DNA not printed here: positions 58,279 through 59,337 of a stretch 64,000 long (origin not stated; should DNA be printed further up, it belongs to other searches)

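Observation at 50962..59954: Contiguous metal-handling island: FmdE, Tup/Mod ABC importer, Sec-FdhAB and two tandem DUF364 putative chelation proteins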

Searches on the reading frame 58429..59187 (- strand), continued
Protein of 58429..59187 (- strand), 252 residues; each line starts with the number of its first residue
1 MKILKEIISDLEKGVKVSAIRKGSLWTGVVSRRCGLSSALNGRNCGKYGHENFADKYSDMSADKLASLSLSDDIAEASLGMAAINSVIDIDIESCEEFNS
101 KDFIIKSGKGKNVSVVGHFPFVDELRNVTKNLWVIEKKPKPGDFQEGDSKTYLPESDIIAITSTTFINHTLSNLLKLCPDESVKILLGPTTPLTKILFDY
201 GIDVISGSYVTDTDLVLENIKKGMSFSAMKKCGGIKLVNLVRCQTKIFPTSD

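Call 66: search_protein_families(library=ncbifam, proteins=[L089:9005-9742:-], max_evalue=0.00001)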
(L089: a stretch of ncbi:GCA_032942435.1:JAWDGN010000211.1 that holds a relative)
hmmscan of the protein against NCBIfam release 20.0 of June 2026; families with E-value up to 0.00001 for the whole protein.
L089:9005-9742:- (245 aa): 3 families
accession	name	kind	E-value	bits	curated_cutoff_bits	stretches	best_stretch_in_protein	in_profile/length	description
TIGR01256.1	modA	equivalog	4.9e-20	72.4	62.5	1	37-238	4-217/217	molybdate ABC transporter substrate-binding protein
NF002918.0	PRK03537.1-4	equivalog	1.5e-09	37.5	288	1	34-129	12-108/246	molybdate ABC transporter substrate-binding protein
NF007958.0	PRK10677.1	equivalog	1.6e-09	37.1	253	1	1-95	1-94/256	molybdate ABC transporter substrate-binding protein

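Call 76: find_related_loci(query=A2, collection=metagenome_contigs, flank=8000)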
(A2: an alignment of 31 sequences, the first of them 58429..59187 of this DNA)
Query A2 (252 aa) in metagenome_contigs; peptide patterns used: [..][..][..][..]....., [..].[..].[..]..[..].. (x = any residue, [..] = any of these).
600 stretches matched a pattern (row limit reached: there are more); 577 encode a relative of the query (tblastn E <= 1e-3); the best 80 are kept; 80 distinct loci.
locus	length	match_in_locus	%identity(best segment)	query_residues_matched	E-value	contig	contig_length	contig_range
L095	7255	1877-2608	61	1-242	4e-101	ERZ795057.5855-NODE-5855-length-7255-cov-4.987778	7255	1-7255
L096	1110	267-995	54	1-242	1e-96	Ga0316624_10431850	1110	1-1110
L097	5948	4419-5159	51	1-246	1e-82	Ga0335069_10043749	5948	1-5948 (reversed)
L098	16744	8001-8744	50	1-247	4e-81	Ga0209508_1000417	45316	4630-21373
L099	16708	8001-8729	51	1-242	1e-80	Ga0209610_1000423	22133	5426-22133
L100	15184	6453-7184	51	1-244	5e-81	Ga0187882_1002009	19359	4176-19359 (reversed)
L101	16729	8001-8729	51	1-242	1e-80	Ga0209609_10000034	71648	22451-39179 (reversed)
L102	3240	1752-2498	50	1-247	2e-80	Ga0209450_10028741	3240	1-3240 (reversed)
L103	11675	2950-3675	48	1-241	1e-79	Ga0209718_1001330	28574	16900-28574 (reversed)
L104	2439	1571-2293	51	2-242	5e-81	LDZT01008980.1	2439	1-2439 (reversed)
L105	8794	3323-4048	48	1-241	2e-79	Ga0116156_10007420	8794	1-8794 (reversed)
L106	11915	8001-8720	50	1-241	2e-79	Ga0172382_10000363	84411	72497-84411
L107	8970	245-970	48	1-241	7e-79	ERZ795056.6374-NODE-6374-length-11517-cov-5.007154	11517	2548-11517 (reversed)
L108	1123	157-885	50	1-242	2e-84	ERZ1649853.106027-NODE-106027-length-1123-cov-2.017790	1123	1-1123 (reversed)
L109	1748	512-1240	49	1-242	4e-81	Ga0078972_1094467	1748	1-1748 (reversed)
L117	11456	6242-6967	45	1-242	6e-74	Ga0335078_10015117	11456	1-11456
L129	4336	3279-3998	47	1-242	8e-66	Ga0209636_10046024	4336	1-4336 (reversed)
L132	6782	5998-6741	41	1-247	2e-65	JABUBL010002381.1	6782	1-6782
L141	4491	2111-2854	42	1-247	4e-64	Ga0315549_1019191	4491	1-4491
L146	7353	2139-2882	42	1-247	7e-64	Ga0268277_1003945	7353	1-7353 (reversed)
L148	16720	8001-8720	41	1-242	1e-63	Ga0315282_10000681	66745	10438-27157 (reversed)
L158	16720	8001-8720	41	1-242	4e-63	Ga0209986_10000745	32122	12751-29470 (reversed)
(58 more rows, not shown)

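Call 84: search_protein_families(library=ncbifam, proteins=[L129:1-100:+], max_evalue=0.001)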
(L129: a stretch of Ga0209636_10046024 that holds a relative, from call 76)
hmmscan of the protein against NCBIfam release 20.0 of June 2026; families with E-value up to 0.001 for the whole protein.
L129:1-100:+ (33 aa): 0 families

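Call 87: search_protein_families(library=ncbifam, proteins=[L132:636-2696:+, L148:200-2260:+, L117:3686-6022:-, L117:10057-11454:-], max_evalue=1e-20)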
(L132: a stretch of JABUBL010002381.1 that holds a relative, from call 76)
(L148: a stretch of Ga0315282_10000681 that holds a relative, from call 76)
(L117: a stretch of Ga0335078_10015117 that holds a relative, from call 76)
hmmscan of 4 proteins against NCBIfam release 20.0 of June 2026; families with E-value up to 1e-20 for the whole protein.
L132:636-2696:+ (686 aa): 20 families
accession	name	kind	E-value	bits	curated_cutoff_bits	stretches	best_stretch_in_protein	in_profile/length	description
TIGR01591.1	Fdh-alpha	equivalog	4.3e-229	762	666.25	1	18-681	1-671/672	formate dehydrogenase subunit alpha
NF047855.1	AssmNtatRedNasC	equivalog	3.2e-168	561.2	1100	1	14-683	19-707/708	assimilatory nitrate reductase catalytic subunit NasC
NF041323.1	Nitr_red_NasA_Halo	equivalog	5.4e-107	359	1000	1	23-682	3-672/673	assimilatory nitrate reductase NasA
NF010055.0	PRK13532.1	equivalog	1.3e-84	284.9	904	3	18-252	45-291/830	nitrate reductase catalytic subunit NapA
TIGR01706.1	NAPA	equivalog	1.2e-83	281.8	930.55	3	17-252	44-291/830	periplasmic nitrate reductase subunit alpha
TIGR01553.1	formate-DH-alph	equivalog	5.6e-76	256.1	814.2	1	18-254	47-306/1009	formate dehydrogenase-N subunit alpha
NF041513.1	formate_DH_Act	exception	2.4e-75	254.1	1400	1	15-253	42-296/1067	formate dehydrogenase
TIGR01701.1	Fdhalpha-like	subfamily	3.4e-68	230.5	582.15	1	65-648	94-710/744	FdhF/YdeP family oxidoreductase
TIGR02693.1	arsenite_ox_L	equivalog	1.4e-57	195.3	359.05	1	41-339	81-421/806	arsenate reductase (azurin) large subunit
NF005895.0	PRK07860.1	equivalog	1.3e-51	175.6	802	1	16-493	237-665/811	NADH-quinone oxidoreductase subunit G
NF012032.0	PRK15488.1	equivalog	2.2e-47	161.6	694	1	13-297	41-326/759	thiosulfate reductase PhsA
TIGR01973.1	NuoG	equivalog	3.4e-46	158.3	470.05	1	14-481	213-605/606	NADH-quinone oxidoreductase subunit NuoG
TIGR00509.1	bisC_fam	subfamily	4.6e-45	154.1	1017.55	1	31-493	9-517/772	molybdopterin guanine dinucleotide-containing S/N-oxide reductase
TIGR02166.1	dmsA_ynfE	subfamily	5.8e-42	143.7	777.7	1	23-338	53-404/794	DMSO/selenate family reductase complex A subunit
TIGR03479.1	DMSO_red_II_alp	subfamily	4e-41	141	984.75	0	20-252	63-307/913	molybdopterin-dependent oxidoreductase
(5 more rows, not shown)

L148:200-2260:+ (686 aa): 22 families
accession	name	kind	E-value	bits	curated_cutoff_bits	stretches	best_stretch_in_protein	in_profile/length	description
TIGR01591.1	Fdh-alpha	equivalog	5.5e-228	758.4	666.25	1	18-681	1-671/672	formate dehydrogenase subunit alpha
NF047855.1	AssmNtatRedNasC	equivalog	5.2e-163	544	1100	1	15-683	20-707/708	assimilatory nitrate reductase catalytic subunit NasC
NF041323.1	Nitr_red_NasA_Halo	equivalog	1.4e-103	347.7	1000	1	23-683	3-673/673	assimilatory nitrate reductase NasA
NF010055.0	PRK13532.1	equivalog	4.6e-86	289.8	904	3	11-252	38-291/830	nitrate reductase catalytic subunit NapA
TIGR01706.1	NAPA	equivalog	1.7e-83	281.4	930.55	3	10-252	37-291/830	periplasmic nitrate reductase subunit alpha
TIGR01701.1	Fdhalpha-like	subfamily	1.3e-81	274.9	582.15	1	66-683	95-742/744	FdhF/YdeP family oxidoreductase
TIGR01553.1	formate-DH-alph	equivalog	8.5e-76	255.5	814.2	1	17-253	46-305/1009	formate dehydrogenase-N subunit alpha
NF041513.1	formate_DH_Act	exception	3.7e-69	233.6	1400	1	17-252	44-295/1067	formate dehydrogenase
TIGR02693.1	arsenite_ox_L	equivalog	2e-55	188.1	359.05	1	42-341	82-423/806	arsenate reductase (azurin) large subunit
NF005895.0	PRK07860.1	equivalog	8.4e-52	176.2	802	1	16-561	237-730/811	NADH-quinone oxidoreductase subunit G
NF012032.0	PRK15488.1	equivalog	7.7e-48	163.1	694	1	14-296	42-325/759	thiosulfate reductase PhsA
TIGR02166.1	dmsA_ynfE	subfamily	3e-47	161.2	777.7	1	23-492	53-563/794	DMSO/selenate family reductase complex A subunit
TIGR01973.1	NuoG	equivalog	2.4e-44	152.1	470.05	1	13-481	212-605/606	NADH-quinone oxidoreductase subunit NuoG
TIGR00509.1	bisC_fam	subfamily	9.8e-43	146.4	1017.55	1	33-493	11-517/772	molybdopterin guanine dinucleotide-containing S/N-oxide reductase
TIGR03479.1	DMSO_red_II_alp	subfamily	5.2e-40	137.3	984.75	0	20-252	63-307/913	molybdopterin-dependent oxidoreductase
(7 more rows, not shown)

L117:3686-6022:- (778 aa): 22 families
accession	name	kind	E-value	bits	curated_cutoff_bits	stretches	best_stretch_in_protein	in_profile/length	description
NF012032.0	PRK15488.1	equivalog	3.9e-97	326.1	694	1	22-563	3-549/759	thiosulfate reductase PhsA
TIGR02166.1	dmsA_ynfE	subfamily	2.6e-86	290.3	777.7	2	22-310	1-304/794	DMSO/selenate family reductase complex A subunit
TIGR01591.1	Fdh-alpha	equivalog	2.3e-79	267.2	666.25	1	67-728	1-644/672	formate dehydrogenase subunit alpha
TIGR03479.1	DMSO_red_II_alp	subfamily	3.2e-63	214.1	984.75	1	67-302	61-304/913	molybdopterin-dependent oxidoreductase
NF041884.1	selenate_YnfF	exception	1.9e-59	201.4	1650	1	22-385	1-398/798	selenate/tellurate reductase subunit YnfF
NF011566.1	PRK14990.1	exception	2.3e-59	201.2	1600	1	23-385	15-418/814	dimethylsulfoxide reductase subunit A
NF041885.1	selenate_YnfE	exception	1.9e-58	198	1675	1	23-385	4-405/805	selenate/tellurate reductase subunit YnfE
NF047855.1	AssmNtatRedNasC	equivalog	2.5e-50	171.5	1100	1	244-382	202-340/708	assimilatory nitrate reductase catalytic subunit NasC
TIGR00509.1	bisC_fam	subfamily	4.5e-48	164.1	1017.55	1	80-385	7-344/772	molybdopterin guanine dinucleotide-containing S/N-oxide reductase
NF041714.1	arsenate_red_ArrA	equivalog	7.4e-40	136.8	1600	1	23-305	4-296/848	arsenate respiratory reductase molybdopterin-containing subunit ArrA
TIGR01553.1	formate-DH-alph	equivalog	1e-37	129.4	814.2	0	22-159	2-142/1009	formate dehydrogenase-N subunit alpha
NF011682.0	PRK15102.1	equivalog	1.2e-36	126.2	909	1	23-385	5-397/829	trimethylamine-N-oxide reductase TorA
TIGR02164.1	torA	equivalog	3.3e-35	121.5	1465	1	23-385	4-393/824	trimethylamine-N-oxide reductase TorA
NF041783.2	mnquin_red_QrcB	equivalog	8e-34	116.8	440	1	62-385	50-366/695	menaquinone reductase molybdopterin-binding-like subunit QrcB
NF041513.1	formate_DH_Act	exception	1.1e-29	102.9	1400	0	49-158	28-132/1067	formate dehydrogenase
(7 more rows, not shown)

L117:10057-11454:- (465 aa): 10 families
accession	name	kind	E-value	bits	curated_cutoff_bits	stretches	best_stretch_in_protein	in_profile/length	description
TIGR01591.1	Fdh-alpha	equivalog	7.8e-46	156.4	666.25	1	2-454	228-668/672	formate dehydrogenase subunit alpha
TIGR02166.1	dmsA_ynfE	subfamily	5.6e-38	130.5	777.7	1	26-427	332-751/794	DMSO/selenate family reductase complex A subunit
NF012032.0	PRK15488.1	equivalog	1.9e-36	125.4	694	1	2-252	271-528/759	thiosulfate reductase PhsA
TIGR00509.1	bisC_fam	subfamily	5.1e-33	114.3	1017.55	1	2-256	249-515/772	molybdopterin guanine dinucleotide-containing S/N-oxide reductase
NF047855.1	AssmNtatRedNasC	equivalog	1.4e-29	102.9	1100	1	2-458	253-706/708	assimilatory nitrate reductase catalytic subunit NasC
TIGR03479.1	DMSO_red_II_alp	subfamily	3.9e-28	98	984.75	0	172-252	562-644/913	molybdopterin-dependent oxidoreductase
TIGR02164.1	torA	equivalog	4.7e-27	94.5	1465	0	1-257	297-570/824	trimethylamine-N-oxide reductase TorA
NF011682.0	PRK15102.1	equivalog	1.2e-26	93.1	909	0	1-257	301-574/829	trimethylamine-N-oxide reductase TorA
NF011566.1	PRK14990.1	exception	4.4e-25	87.8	1600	1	27-427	353-771/814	dimethylsulfoxide reductase subunit A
NF041885.1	selenate_YnfE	exception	9.6e-22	76.6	1675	0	26-100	339-412/805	selenate/tellurate reductase subunit YnfE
